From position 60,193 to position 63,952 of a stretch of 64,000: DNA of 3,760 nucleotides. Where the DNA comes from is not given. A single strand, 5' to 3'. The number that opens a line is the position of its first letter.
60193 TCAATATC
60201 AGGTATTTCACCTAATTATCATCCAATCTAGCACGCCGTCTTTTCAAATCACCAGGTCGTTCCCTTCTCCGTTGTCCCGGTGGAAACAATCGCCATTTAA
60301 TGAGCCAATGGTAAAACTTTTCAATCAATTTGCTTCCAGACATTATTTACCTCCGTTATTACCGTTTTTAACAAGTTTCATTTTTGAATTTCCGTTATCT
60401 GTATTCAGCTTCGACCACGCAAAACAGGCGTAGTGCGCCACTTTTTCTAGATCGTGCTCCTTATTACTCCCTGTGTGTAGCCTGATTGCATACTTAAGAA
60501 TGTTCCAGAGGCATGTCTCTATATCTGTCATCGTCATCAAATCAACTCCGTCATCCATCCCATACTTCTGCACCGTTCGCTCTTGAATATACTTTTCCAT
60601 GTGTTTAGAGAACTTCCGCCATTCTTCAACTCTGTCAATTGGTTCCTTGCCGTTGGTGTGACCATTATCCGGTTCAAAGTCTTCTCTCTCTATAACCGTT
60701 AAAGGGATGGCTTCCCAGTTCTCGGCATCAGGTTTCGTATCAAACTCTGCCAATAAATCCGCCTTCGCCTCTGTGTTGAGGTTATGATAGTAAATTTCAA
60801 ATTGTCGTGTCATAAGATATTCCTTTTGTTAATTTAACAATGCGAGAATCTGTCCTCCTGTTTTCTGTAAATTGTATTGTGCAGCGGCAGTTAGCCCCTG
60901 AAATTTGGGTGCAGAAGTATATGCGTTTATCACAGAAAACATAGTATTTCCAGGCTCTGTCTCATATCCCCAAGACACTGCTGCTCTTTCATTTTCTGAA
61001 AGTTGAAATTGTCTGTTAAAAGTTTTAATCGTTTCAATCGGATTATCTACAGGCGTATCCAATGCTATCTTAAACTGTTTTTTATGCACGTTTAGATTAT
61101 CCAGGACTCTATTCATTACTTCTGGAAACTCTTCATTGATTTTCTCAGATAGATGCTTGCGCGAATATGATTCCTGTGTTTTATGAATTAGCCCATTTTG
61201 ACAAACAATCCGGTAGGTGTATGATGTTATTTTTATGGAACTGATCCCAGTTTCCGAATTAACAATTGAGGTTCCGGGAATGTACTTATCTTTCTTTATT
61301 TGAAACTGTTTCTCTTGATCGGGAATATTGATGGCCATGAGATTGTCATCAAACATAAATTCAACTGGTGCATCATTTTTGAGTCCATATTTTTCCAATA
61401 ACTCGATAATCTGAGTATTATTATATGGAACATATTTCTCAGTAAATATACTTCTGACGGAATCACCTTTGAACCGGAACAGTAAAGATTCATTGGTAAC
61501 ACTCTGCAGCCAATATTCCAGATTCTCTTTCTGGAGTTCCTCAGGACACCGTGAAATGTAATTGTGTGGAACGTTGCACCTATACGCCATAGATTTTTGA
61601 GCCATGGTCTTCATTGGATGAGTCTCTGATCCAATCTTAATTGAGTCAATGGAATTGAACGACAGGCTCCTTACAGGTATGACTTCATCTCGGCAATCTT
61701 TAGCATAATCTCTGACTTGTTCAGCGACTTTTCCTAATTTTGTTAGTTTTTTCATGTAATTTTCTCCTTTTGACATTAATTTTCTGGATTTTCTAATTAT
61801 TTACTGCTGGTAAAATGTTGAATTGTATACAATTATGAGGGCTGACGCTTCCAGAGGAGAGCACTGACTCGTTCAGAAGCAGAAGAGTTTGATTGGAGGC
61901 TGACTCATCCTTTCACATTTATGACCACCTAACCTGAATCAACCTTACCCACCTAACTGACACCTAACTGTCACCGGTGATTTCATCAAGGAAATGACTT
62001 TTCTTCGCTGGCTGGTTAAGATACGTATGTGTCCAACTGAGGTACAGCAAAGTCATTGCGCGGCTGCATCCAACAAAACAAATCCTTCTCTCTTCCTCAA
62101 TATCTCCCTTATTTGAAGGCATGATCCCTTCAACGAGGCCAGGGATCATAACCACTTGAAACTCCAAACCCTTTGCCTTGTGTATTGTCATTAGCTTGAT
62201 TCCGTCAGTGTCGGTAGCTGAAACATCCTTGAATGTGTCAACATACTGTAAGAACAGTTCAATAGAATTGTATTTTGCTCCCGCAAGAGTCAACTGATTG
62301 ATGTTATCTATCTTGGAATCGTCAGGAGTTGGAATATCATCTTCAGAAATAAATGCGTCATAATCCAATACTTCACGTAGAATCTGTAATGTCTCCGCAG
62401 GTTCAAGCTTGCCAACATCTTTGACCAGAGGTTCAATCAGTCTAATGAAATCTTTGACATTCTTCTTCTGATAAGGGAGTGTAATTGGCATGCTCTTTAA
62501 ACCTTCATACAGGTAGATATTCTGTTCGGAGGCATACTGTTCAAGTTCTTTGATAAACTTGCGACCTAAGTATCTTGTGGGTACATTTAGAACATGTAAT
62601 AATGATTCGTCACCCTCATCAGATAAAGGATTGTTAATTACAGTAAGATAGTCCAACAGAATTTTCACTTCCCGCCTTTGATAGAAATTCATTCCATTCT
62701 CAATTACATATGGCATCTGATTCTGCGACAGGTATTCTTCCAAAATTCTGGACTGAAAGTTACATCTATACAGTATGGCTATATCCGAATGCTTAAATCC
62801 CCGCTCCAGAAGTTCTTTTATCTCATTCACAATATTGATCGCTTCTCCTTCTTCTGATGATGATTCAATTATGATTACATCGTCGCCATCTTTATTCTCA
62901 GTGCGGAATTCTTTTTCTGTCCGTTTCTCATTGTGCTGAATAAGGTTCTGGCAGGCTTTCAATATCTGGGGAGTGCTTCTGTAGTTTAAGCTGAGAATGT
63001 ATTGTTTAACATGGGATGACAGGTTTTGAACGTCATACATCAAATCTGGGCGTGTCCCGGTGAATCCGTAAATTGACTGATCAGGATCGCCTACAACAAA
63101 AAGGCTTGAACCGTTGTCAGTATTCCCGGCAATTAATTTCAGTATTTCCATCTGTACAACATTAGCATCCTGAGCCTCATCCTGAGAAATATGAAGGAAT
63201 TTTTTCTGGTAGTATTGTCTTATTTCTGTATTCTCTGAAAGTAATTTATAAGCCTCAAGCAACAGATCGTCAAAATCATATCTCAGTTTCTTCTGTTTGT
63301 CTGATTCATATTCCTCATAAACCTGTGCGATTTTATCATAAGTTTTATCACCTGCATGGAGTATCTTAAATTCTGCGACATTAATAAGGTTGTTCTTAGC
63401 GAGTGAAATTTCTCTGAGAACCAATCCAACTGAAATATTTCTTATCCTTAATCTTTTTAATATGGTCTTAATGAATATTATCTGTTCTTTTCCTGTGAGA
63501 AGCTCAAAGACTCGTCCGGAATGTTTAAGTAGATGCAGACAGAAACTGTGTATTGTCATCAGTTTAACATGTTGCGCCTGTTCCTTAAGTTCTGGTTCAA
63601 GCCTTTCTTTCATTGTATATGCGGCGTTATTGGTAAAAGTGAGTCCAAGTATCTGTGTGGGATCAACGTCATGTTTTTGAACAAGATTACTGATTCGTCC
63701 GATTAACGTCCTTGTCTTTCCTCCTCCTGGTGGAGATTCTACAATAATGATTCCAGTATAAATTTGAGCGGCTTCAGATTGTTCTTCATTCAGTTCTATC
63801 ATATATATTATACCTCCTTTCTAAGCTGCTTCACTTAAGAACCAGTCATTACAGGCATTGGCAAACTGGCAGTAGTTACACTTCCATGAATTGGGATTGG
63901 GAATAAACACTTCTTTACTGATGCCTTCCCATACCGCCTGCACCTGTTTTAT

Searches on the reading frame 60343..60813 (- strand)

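Call 27: search_protein_families(library=pfam, proteins=[window:60343-60813:-], max_evalue=0.001)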
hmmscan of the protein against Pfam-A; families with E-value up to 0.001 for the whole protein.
window:60343-60813:- (156 aa): 1 family
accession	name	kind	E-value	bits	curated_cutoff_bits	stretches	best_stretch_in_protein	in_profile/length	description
PF11753.13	DUF3310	-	5.9e-06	26.7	24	1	99-129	29-59/60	Protein of unknwon function (DUF3310)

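Call 87: search_protein_families(library=phrogs, proteins=[window:60343-60813:-], max_evalue=0.001)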
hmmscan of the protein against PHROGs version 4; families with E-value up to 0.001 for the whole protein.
window:60343-60813:- (156 aa): 3 families
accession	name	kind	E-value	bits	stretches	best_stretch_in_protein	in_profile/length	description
phrog_25460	-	unknown function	1.9e-05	25.4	1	86-129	90-133/144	-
phrog_480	-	unknown function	2.3e-05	25.5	1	69-135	11-83/95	-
phrog_5839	-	unknown function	0.00033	21.7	0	90-129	20-60/128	-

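Call 118: search_protein_families(library=padloc, proteins=[window:60343-60813:-], max_evalue=0.001)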
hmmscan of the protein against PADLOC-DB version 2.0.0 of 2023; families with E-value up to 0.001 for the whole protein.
window:60343-60813:- (156 aa): 1 family
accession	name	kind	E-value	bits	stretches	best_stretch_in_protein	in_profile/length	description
PDLC04934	PDC-S15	-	3.2e-05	21.1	1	29-80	6-57/416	-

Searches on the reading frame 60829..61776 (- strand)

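Call 27: search_protein_families(library=pfam, proteins=[window:60829-61776:-], max_evalue=0.001)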
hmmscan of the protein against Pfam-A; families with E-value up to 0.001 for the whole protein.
window:60829-61776:- (315 aa): 1 family
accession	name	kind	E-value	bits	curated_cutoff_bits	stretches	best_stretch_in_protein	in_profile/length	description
PF06067.16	DUF932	-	4.1e-06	27.2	23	1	157-287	53-203/227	Domain of unknown function (DUF932)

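Call 87: search_protein_families(library=phrogs, proteins=[window:60829-61776:-], max_evalue=0.001)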
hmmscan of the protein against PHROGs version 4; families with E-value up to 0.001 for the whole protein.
window:60829-61776:- (315 aa): 3 families
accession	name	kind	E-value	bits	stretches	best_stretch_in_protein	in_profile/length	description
phrog_1362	-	unknown function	2.7e-19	70.5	1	50-312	71-384/391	-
phrog_1221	-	unknown function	0.00015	21.9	0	147-211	144-210/355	-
phrog_12094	-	unknown function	0.00086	19.5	0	163-229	94-161/281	-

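Call 118: search_protein_families(library=padloc, proteins=[window:60829-61776:-], max_evalue=0.001)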
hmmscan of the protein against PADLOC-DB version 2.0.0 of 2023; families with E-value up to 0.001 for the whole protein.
window:60829-61776:- (315 aa): 0 families

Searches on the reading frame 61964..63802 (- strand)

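Call 27: search_protein_families(library=pfam, proteins=[window:61964-63802:-], max_evalue=0.001)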
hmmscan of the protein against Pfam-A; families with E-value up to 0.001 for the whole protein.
window:61964-63802:- (612 aa): 6 families
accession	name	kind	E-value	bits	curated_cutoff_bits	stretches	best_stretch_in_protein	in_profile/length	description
PF00580.27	UvrD-helicase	-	2.9e-58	198.1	23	1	4-259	1-267/271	UvrD/REP helicase N-terminal domain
PF13361.12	UvrD_C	-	1.7e-52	179.4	25.6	1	269-592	2-349/350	UvrD-like helicase C-terminal domain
PF13245.12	AAA_19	-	2e-17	64.1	25.1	1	9-247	2-133/134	AAA domain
PF13538.12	UvrD_C_2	-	1.6e-06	28.3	27.4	1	537-588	4-51/52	UvrD-like helicase C-terminal domain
PF13604.12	AAA_30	-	4.6e-05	23.7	27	0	3-69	1-67/191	AAA domain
PF13086.12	AAA_11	-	0.00028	21.2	27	1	4-216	2-196/257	AAA domain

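Call 87: search_protein_families(library=phrogs, proteins=[window:61964-63802:-], max_evalue=0.001)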
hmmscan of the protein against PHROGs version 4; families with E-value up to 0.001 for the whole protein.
window:61964-63802:- (612 aa): 2 families
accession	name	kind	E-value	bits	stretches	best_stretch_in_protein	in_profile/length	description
phrog_1967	-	DNA, RNA and nucleotide metabolism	6.3e-116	389.8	1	3-610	152-694/776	DNA helicase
phrog_25205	-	unknown function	7.5e-05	22.2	0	1-256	1-234/607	-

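Call 118: search_protein_families(library=padloc, proteins=[window:61964-63802:-], max_evalue=0.001)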
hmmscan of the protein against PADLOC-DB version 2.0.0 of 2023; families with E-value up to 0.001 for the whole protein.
window:61964-63802:- (612 aa): 44 families (the best 25 are shown)
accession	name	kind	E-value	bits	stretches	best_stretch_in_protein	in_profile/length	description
PDLC03802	RTasHel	-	1.1e-82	276.9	2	3-419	5-386/675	DRT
PDLC00132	GajB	-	3.3e-81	271.8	1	1-593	1-603/625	UrvD helicase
PDLC00114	GajB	-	9e-80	267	1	3-608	7-629/635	UrvD helicase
PDLC00117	GajB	-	2.8e-75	252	1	2-609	14-597/604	UrvD helicase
PDLC00127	GajB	-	4.9e-58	195.1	2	3-344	8-343/594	UrvD helicase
PDLC00103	GajB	-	3.4e-51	172.9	1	3-594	16-580/612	UrvD helicase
PDLC00107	GajB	-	1.5e-46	157.3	2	18-366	30-374/587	UrvD helicase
PDLC00130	GajB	-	8.2e-45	151.1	2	1-292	1-294/589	UrvD helicase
PDLC00121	GajB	-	2.6e-44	149.7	2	4-389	6-383/565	UrvD helicase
PDLC00119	GajB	-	1.3e-43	147.8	2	23-371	22-369/565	UrvD helicase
PDLC00123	GajB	-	4.2e-39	132.6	2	2-366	3-333/540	UrvD helicase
PDLC00133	GajB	-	1.1e-36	124.7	1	3-367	11-366/382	UrvD helicase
PDLC00122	GajB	-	4.8e-32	109.5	3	183-382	144-330/502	UrvD helicase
PDLC00108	GajB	-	2.6e-31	107.1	2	156-366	13-220/445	UrvD helicase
PDLC00116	GajB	-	2.7e-31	106.9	2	152-348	112-301/557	UrvD helicase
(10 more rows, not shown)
